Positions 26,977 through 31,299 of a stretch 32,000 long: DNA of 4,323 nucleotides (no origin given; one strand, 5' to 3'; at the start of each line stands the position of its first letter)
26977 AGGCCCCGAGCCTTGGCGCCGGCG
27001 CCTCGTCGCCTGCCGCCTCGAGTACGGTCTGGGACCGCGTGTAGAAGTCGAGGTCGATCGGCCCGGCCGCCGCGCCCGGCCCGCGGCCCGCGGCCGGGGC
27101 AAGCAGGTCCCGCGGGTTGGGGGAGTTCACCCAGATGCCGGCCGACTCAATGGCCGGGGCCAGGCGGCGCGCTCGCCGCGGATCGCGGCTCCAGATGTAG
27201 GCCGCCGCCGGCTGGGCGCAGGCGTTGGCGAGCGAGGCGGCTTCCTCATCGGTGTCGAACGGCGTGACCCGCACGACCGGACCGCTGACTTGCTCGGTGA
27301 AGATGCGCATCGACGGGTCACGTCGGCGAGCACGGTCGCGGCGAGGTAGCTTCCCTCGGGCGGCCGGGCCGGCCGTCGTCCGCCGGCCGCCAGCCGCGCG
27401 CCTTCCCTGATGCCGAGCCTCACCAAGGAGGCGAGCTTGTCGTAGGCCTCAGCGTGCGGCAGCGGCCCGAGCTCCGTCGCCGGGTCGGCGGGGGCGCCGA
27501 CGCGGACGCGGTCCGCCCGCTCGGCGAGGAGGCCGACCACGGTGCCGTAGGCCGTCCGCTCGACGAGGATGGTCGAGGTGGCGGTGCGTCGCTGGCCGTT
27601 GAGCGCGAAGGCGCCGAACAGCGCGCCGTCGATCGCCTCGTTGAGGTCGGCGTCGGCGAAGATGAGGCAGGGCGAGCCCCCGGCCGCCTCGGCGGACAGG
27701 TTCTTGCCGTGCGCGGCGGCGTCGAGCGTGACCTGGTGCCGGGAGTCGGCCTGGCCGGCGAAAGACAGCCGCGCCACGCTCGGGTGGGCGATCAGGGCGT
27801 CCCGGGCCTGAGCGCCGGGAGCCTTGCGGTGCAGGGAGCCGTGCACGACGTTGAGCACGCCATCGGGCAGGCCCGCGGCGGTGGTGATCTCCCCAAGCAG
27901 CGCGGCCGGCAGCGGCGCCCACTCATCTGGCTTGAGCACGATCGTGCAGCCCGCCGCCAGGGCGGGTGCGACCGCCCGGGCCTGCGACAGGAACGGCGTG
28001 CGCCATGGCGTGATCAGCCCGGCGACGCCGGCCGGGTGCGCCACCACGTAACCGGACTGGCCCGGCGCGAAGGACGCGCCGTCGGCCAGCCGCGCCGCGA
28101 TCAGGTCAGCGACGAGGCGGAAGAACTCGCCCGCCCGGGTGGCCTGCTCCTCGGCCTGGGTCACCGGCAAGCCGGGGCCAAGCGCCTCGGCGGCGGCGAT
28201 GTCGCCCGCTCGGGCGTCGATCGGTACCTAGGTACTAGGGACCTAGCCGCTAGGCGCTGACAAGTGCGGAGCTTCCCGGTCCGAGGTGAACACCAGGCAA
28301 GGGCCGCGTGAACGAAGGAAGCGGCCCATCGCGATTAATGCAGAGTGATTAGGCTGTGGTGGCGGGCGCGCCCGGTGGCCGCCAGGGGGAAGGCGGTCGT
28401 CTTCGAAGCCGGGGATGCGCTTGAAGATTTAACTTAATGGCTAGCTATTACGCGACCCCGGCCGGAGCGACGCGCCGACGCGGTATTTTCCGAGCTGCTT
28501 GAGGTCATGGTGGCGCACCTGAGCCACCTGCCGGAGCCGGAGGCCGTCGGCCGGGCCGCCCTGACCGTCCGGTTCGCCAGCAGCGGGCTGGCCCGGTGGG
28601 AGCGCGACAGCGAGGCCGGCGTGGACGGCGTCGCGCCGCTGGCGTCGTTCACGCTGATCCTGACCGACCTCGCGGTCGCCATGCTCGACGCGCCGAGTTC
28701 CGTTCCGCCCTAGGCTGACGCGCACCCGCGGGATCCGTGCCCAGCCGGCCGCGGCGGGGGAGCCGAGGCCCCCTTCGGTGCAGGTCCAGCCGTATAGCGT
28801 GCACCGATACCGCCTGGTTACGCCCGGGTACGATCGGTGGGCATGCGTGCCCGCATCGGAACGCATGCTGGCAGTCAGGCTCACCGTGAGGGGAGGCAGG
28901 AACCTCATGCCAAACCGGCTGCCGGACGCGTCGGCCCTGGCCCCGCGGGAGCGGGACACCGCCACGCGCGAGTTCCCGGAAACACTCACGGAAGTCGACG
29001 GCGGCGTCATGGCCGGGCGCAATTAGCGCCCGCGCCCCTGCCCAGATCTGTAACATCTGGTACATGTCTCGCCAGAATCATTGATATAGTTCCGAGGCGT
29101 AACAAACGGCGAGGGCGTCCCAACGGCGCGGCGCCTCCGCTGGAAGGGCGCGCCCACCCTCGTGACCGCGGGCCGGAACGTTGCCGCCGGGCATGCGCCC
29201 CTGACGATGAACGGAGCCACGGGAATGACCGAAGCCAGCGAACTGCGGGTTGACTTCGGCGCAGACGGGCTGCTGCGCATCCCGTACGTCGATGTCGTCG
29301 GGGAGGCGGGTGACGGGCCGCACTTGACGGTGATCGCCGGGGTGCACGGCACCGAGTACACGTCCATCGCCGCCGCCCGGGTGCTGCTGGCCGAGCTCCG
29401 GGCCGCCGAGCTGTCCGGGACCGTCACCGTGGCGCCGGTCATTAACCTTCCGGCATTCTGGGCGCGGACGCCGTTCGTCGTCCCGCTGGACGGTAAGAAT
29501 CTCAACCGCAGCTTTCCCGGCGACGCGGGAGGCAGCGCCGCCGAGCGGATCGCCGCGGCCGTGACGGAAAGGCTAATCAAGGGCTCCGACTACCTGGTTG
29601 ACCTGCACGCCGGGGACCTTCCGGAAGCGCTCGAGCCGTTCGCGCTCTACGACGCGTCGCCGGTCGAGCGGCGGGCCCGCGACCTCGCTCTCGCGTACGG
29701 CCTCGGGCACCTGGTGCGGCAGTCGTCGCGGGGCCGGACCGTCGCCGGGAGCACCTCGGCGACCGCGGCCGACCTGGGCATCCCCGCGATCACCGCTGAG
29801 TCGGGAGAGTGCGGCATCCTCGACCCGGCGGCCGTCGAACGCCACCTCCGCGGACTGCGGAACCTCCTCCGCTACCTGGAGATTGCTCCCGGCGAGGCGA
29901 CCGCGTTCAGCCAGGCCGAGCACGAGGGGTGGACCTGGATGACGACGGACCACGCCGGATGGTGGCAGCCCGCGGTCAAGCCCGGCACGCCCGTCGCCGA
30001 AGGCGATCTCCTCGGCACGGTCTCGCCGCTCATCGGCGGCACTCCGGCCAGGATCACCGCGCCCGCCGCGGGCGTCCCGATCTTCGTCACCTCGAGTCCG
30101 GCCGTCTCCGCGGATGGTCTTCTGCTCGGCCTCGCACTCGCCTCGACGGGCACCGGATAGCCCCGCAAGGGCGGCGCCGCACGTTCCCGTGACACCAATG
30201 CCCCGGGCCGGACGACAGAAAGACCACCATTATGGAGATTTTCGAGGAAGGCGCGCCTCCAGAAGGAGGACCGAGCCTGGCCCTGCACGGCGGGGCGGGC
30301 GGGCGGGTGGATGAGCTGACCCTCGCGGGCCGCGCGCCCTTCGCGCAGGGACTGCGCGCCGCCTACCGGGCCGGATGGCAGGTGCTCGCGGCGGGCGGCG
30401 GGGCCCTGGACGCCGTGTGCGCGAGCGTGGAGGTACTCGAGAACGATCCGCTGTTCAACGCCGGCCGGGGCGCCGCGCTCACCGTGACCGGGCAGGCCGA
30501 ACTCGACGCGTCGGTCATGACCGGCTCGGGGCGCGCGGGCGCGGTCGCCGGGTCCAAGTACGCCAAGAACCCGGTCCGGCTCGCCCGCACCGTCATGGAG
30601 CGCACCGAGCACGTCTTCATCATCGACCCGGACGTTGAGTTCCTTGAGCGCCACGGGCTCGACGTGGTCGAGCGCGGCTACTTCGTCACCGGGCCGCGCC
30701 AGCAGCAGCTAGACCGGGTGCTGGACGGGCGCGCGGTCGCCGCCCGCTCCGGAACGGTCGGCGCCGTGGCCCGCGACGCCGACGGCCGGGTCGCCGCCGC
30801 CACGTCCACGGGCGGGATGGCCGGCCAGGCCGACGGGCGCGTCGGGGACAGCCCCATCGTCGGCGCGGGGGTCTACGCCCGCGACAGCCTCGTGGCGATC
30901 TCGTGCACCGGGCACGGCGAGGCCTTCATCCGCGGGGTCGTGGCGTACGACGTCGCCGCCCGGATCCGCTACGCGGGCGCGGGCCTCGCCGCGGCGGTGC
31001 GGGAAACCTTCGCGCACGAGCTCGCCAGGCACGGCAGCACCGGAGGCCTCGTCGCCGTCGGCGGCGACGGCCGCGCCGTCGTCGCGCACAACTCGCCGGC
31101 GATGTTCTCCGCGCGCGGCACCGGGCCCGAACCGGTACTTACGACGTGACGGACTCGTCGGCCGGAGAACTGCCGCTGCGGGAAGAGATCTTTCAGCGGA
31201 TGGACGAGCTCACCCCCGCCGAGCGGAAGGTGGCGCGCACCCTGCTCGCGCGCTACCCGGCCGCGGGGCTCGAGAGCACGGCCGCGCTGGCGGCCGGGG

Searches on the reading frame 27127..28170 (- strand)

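Call 44: search_protein_families(library=pfam, proteins=[window:27127-28170:-], max_evalue=0.001)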
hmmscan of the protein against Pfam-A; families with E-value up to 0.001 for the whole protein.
window:27127-28170:- (347 aa): 1 family
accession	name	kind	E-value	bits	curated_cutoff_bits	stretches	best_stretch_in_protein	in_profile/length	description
PF00171.27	Aldedh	-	2.7e-69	234.3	23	1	2-286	82-360/461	Aldehyde dehydrogenase family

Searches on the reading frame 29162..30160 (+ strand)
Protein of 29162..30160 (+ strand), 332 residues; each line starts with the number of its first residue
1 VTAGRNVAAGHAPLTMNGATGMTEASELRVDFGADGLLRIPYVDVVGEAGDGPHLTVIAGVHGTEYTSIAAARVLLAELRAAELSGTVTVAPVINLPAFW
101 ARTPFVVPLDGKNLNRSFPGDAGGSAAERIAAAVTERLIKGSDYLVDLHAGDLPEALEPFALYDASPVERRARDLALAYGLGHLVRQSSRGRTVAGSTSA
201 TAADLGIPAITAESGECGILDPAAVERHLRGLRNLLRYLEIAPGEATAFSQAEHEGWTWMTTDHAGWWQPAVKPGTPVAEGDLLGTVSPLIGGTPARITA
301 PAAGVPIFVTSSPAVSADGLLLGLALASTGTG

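Call 44: search_protein_families(library=pfam, proteins=[window:29162-30160:+], max_evalue=0.001)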
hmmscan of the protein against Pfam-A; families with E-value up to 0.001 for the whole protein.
window:29162-30160:+ (332 aa): 1 family
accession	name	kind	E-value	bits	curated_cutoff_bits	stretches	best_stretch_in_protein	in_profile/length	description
PF24827.1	AstE_AspA_cat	-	2.3e-29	102.8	25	1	52-238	2-191/192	Succinylglutamate desuccinylase/Aspartoacylase catalytic domain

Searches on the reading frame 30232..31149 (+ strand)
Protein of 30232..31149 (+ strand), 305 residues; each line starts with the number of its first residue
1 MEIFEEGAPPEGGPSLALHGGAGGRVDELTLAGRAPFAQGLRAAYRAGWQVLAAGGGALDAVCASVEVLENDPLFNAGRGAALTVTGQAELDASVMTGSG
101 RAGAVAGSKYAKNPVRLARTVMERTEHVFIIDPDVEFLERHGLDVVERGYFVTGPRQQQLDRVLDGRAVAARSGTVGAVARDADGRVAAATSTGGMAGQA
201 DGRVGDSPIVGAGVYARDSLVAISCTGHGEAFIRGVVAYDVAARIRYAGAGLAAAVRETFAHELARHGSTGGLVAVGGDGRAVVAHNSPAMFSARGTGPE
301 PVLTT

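Call 44: search_protein_families(library=pfam, proteins=[window:30232-31149:+], max_evalue=0.001)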
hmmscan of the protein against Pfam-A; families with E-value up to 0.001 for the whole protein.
window:30232-31149:+ (305 aa): 1 family
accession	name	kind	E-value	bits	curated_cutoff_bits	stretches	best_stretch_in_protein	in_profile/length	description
PF01112.23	Asparaginase_2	-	3.3e-78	263.4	27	1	14-297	1-299/309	Asparaginase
